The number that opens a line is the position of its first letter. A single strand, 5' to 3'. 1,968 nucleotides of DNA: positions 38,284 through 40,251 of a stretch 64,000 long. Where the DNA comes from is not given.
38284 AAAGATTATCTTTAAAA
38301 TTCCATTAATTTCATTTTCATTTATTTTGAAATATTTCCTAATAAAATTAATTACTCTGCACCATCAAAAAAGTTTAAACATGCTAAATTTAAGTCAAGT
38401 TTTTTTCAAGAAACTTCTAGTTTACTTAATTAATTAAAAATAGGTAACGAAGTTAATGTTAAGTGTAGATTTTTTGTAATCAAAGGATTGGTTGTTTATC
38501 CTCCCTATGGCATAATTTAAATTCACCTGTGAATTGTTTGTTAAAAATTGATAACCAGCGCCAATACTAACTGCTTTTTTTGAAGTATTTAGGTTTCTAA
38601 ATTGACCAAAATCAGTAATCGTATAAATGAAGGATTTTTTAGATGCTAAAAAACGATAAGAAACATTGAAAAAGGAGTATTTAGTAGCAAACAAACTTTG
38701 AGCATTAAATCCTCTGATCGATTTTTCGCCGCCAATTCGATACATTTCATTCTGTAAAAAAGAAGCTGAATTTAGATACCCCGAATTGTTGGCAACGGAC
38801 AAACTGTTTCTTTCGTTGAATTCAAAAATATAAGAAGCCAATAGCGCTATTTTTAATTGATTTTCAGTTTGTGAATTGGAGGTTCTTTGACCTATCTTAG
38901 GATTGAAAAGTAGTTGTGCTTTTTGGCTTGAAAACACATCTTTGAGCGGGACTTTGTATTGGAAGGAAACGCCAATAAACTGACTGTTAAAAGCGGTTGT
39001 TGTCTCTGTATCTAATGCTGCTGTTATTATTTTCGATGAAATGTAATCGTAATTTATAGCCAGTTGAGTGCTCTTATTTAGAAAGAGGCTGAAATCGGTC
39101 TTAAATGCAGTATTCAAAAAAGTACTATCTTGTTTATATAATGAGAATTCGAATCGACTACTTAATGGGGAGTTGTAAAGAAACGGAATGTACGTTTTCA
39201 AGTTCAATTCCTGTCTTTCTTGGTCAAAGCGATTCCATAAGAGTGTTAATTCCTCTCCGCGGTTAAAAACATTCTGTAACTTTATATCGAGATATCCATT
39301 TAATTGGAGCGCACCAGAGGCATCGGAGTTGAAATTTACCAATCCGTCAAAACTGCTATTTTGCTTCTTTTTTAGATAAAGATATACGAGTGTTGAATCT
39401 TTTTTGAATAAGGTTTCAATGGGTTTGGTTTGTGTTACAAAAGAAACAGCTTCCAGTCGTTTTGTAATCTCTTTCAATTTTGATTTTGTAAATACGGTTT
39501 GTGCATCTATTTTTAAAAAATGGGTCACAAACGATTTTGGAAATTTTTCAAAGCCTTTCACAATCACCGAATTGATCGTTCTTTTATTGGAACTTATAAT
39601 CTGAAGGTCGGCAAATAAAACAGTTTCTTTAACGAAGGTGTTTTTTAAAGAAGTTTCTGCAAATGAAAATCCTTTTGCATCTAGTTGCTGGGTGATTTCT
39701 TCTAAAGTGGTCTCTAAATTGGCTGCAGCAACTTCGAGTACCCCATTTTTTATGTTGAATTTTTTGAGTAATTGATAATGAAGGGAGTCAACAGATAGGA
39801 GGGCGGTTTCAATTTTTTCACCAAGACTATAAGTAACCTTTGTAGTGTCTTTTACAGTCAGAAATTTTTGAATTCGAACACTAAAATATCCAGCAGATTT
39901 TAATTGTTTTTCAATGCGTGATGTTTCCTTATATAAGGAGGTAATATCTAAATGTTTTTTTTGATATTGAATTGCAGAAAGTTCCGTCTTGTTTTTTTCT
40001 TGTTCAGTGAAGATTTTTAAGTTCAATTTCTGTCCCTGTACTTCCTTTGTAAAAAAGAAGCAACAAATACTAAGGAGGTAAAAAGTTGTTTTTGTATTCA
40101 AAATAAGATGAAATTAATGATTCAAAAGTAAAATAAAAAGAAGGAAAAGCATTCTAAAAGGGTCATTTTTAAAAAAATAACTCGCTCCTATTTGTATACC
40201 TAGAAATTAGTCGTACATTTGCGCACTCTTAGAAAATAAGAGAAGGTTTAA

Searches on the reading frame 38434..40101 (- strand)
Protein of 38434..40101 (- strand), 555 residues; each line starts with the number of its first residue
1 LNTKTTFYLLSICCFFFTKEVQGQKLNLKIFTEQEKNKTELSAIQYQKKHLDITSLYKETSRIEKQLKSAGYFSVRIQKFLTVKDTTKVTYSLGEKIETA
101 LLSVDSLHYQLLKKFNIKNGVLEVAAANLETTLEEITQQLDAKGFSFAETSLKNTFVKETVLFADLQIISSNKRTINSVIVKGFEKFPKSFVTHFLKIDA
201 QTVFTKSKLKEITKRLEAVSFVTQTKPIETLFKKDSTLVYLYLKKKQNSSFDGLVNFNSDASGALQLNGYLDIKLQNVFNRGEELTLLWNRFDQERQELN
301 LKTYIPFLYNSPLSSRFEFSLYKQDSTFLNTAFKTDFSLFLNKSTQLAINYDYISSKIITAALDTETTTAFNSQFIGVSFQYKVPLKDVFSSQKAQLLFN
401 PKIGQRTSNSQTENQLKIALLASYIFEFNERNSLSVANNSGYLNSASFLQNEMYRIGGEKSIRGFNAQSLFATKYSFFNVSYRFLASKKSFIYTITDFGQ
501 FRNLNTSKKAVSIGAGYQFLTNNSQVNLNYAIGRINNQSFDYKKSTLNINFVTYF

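Call 52: search_protein_families(library=pfam, proteins=[window:38434-40101:-], max_evalue=0.001)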
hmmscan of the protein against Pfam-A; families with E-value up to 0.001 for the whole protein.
window:38434-40101:- (555 aa): 1 family
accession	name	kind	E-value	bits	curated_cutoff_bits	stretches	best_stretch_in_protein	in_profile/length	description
PF07244.20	POTRA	-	4.6e-07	30.9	21.3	0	175-218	2-49/79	Surface antigen variable number repeat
